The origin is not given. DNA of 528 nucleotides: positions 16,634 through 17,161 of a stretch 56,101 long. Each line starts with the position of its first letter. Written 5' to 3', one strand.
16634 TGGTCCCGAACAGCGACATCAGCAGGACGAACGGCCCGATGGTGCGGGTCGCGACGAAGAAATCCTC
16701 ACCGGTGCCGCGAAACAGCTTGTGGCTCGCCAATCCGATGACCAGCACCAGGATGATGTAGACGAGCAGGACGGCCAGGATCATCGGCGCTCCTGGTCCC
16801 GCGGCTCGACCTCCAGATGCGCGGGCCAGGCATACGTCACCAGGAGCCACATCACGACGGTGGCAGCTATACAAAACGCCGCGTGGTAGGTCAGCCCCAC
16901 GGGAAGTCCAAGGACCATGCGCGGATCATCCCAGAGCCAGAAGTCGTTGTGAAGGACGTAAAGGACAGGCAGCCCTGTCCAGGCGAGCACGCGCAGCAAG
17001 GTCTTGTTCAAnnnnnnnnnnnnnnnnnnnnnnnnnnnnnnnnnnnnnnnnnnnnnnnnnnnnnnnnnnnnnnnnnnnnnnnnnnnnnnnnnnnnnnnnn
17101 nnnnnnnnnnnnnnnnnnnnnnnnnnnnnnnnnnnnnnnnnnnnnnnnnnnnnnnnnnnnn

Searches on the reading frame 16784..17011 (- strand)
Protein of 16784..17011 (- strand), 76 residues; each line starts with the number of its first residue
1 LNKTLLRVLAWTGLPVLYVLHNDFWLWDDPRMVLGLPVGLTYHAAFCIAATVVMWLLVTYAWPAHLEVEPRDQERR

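Call 67: search_protein_families(library=pfam, proteins=[window:16784-17011:-], max_evalue=1)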
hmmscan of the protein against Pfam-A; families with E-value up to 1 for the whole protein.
seq(76 aa): 2 families
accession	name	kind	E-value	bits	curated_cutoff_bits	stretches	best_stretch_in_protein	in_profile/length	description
PF11755.13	DUF3311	-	1.1e-09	38.7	30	1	11-67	2-58/61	Protein of unknown function (DUF3311)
PF17272.7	DUF5337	-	0.14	12.5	27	1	43-63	15-35/74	Family of unknown function (DUF5337)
